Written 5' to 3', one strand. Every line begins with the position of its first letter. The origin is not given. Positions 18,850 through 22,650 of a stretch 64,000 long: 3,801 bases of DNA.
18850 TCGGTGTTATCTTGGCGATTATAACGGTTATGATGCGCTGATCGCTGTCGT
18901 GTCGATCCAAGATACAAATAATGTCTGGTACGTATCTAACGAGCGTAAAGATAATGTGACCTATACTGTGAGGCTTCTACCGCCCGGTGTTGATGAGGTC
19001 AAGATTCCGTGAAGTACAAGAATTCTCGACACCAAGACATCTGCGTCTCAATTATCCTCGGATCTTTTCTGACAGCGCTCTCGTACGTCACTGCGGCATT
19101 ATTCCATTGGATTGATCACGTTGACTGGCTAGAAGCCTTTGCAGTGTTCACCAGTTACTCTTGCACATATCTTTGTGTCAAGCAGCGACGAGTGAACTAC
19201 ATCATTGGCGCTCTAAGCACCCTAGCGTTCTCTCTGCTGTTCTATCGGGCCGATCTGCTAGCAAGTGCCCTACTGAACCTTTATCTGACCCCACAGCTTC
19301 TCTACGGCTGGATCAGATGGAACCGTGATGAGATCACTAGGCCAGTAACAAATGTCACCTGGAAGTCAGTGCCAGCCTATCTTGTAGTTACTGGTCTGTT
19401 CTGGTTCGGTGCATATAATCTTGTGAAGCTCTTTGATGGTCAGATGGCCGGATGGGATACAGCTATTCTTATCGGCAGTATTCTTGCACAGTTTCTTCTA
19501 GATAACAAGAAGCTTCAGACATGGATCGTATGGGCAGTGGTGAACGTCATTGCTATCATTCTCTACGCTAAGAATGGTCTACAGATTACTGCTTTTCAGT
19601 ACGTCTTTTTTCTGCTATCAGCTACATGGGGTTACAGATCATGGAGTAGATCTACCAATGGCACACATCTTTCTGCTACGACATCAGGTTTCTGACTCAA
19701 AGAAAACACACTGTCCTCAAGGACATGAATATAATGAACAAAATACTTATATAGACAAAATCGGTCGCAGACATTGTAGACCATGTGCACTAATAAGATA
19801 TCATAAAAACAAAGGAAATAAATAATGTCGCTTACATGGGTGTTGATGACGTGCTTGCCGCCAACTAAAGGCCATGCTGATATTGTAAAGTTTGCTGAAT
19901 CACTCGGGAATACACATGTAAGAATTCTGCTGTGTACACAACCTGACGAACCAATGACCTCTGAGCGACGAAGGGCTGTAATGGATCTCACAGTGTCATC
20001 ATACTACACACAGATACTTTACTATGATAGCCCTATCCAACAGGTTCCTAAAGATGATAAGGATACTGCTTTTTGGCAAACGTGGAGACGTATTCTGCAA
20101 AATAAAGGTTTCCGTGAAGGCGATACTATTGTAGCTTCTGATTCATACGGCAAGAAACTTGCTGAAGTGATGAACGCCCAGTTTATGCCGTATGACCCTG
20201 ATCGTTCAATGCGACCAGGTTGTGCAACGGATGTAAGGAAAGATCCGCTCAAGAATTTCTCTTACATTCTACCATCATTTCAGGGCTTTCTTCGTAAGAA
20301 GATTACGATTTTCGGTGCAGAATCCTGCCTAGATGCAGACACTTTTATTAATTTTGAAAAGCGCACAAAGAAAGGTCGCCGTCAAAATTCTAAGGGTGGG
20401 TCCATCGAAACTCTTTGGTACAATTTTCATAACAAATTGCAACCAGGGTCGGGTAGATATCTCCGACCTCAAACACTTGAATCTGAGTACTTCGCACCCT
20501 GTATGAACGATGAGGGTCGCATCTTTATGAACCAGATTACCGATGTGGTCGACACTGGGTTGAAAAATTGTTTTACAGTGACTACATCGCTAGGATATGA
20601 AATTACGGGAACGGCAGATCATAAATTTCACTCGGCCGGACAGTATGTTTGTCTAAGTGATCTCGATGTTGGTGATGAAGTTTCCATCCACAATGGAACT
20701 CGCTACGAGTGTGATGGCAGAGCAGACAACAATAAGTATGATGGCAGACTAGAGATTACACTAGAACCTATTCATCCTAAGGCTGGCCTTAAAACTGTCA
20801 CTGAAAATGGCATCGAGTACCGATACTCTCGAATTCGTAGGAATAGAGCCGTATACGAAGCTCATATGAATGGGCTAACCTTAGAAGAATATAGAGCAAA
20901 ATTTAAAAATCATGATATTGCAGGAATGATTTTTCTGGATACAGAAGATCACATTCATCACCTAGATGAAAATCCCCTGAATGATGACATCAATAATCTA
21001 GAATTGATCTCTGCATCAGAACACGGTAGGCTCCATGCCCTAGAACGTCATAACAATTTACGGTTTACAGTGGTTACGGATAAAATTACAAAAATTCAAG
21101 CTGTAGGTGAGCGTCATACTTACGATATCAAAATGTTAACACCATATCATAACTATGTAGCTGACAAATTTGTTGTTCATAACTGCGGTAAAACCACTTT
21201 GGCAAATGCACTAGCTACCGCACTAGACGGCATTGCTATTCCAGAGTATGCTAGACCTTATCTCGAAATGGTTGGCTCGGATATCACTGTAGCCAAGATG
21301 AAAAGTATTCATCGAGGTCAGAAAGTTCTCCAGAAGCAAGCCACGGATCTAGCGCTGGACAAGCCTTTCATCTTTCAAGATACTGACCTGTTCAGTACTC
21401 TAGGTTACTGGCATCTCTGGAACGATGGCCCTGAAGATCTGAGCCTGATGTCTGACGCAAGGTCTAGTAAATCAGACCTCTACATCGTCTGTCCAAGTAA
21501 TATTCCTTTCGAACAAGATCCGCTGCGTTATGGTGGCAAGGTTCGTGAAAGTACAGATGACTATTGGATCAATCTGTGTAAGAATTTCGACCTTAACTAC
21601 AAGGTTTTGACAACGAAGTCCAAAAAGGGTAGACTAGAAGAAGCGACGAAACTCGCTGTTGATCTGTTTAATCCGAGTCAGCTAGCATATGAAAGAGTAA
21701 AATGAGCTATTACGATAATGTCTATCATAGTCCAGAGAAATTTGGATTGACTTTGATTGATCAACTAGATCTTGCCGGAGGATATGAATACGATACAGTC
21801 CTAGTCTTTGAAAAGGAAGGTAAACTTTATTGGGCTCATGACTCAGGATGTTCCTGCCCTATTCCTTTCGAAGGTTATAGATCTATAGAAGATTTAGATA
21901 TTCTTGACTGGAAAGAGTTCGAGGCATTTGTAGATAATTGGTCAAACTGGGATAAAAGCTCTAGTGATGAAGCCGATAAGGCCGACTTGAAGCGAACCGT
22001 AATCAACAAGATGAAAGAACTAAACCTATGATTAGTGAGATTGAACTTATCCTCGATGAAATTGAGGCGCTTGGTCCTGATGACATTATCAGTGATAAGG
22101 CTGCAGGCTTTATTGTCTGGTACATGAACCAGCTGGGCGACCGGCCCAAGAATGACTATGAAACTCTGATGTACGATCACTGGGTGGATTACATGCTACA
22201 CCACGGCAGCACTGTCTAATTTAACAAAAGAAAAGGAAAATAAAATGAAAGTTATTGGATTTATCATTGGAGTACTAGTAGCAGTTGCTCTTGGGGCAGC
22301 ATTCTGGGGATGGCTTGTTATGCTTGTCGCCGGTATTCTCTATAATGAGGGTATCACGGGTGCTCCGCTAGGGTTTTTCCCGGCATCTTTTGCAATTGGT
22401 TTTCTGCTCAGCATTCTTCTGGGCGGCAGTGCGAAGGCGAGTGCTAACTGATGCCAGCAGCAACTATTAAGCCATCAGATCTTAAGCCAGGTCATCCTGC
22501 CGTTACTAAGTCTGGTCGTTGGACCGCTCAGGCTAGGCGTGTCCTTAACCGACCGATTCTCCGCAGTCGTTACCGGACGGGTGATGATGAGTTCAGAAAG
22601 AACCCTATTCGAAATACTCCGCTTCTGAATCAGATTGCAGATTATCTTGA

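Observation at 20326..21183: HNH-type intein splitting the Walker-A loop of the NadR kinase domain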

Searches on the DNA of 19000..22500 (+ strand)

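Call 5: search_dna_similar(query=window:19000-22500:+, collection=phages, mode=near, max_rows=30)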
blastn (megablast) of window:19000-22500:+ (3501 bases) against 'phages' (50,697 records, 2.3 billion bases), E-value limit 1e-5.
No match.

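Call 72: search_rna_families(source=window, start=19000, end=22500, threshold=evalue, max_evalue=1)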
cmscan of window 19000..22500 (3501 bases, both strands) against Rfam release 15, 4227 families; matches with E-value up to 1: 1.
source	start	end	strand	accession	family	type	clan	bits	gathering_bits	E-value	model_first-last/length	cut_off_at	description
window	20195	20286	-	RF01689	AdoCbl-II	Cis-reg; riboswitch;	CL00101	19.8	36.5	0.44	1-81/81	no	AdoCbl-II (Cobalamin/B12) riboswitch aptamer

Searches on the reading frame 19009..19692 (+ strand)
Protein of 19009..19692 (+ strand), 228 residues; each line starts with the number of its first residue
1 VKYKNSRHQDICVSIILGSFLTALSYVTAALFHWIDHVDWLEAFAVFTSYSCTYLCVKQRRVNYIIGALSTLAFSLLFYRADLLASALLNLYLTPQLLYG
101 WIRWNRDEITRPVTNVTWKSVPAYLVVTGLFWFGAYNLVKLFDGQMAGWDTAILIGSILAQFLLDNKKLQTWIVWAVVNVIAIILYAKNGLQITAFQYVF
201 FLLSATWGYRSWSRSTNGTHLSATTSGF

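Call 71: search_protein_families(library=pfam, max_evalue=0.01, proteins=[window:19009-19692:+])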
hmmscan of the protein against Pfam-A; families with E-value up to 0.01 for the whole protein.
window:19009-19692:+ (228 aa): 1 family
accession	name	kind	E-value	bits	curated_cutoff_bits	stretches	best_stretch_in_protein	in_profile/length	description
PF04973.17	NMN_transporter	-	4.2e-38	131.5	27.3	1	40-214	2-175/175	Nicotinamide mononucleotide transporter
